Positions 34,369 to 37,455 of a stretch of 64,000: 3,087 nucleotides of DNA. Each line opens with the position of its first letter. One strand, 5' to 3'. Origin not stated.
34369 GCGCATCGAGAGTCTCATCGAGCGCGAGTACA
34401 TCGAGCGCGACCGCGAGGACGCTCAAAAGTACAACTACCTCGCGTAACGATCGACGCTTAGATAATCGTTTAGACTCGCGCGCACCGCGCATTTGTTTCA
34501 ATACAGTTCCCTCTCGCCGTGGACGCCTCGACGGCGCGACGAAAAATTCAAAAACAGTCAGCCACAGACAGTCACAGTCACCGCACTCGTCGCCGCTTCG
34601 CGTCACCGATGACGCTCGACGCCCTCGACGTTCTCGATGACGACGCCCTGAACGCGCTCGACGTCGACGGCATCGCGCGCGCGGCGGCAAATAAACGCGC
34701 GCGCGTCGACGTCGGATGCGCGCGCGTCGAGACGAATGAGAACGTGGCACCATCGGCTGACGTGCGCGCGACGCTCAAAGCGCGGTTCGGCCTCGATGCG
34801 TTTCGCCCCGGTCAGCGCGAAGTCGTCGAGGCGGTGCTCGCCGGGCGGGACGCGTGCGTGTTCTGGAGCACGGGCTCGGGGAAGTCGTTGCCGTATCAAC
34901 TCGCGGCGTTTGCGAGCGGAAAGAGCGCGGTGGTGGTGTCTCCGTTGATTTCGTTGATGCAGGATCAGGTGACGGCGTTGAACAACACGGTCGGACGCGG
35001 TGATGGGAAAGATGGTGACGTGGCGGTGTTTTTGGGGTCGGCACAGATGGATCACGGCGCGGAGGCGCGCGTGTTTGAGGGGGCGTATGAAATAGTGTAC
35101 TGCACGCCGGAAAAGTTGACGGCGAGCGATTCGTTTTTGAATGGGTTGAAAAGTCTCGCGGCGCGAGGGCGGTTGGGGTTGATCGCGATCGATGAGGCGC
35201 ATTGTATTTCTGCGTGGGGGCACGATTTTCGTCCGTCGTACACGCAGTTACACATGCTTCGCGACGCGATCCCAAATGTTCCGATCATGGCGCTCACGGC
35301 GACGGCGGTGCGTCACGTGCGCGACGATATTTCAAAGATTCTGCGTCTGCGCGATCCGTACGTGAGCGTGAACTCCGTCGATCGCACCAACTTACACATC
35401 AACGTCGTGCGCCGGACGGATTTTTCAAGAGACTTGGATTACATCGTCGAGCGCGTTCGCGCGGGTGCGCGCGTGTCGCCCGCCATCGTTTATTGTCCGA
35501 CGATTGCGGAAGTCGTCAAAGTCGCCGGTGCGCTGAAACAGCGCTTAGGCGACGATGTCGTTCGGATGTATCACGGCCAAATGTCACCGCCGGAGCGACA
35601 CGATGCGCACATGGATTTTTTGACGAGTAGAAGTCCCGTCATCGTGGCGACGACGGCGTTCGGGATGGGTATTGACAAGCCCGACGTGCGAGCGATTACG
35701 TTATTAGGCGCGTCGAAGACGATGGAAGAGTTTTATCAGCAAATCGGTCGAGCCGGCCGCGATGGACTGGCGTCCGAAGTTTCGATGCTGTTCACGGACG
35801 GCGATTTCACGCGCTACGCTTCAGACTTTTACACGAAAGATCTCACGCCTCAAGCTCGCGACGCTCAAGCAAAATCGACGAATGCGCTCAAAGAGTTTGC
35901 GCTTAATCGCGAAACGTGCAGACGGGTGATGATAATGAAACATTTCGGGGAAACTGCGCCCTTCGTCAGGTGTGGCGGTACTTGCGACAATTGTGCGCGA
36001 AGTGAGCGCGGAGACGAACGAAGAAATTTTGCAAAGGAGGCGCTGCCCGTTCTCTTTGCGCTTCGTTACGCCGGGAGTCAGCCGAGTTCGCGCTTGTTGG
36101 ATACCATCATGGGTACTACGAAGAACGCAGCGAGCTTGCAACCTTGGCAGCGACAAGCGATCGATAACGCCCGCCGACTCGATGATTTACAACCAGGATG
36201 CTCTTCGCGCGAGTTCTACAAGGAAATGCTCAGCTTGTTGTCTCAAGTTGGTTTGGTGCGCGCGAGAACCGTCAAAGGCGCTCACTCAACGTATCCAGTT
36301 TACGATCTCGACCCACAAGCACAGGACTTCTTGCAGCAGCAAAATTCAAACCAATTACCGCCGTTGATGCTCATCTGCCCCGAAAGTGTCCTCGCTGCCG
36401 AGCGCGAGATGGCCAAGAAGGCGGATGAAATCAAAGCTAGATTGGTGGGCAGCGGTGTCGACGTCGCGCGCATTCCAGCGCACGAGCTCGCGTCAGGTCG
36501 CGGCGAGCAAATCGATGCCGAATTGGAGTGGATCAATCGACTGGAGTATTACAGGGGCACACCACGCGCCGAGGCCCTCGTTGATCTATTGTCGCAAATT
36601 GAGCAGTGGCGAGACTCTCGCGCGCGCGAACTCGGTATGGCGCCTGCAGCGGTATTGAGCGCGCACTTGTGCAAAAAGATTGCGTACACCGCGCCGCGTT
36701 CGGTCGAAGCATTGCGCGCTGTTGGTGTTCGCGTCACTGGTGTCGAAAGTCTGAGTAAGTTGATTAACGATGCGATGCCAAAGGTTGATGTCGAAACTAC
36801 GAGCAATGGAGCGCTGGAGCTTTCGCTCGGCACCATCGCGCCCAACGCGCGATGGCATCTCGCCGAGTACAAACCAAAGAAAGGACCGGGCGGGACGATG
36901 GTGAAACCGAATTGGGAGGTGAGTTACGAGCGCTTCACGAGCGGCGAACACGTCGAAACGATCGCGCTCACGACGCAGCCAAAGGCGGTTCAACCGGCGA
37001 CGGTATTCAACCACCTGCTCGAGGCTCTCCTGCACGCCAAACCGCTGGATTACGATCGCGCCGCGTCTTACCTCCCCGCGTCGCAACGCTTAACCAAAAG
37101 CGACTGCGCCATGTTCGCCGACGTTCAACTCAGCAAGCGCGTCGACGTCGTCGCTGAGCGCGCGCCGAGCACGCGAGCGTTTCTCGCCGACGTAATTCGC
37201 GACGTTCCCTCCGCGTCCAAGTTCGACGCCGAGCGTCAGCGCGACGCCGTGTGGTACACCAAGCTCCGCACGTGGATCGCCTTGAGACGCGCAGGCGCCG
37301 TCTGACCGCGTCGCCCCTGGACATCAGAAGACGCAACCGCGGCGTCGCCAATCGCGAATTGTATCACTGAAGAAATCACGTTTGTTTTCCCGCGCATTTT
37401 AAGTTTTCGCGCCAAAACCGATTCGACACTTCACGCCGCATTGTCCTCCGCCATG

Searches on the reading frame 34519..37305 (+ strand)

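Call 57: search_protein_families(library=pfam, proteins=[window:34519-37305:+], max_evalue=0.00001)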
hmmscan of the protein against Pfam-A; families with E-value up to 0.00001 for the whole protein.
window:34519-37305:+ (928 aa): 4 families
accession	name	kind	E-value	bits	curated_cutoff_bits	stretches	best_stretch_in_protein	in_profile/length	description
PF00270.35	DEAD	-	7.9e-24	84.7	26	1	96-267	1-164/167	DEAD/DEAH box helicase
PF00271.37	Helicase_C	-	2.3e-16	60.5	23.5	1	317-416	13-110/110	Helicase conserved C-terminal domain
PF16124.10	RecQ_Zn_bind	-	1.3e-10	42.2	25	1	443-492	17-65/66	RecQ zinc-binding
PF00570.28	HRDC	-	6.7e-07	29.6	23.8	1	689-738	3-53/68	HRDC domain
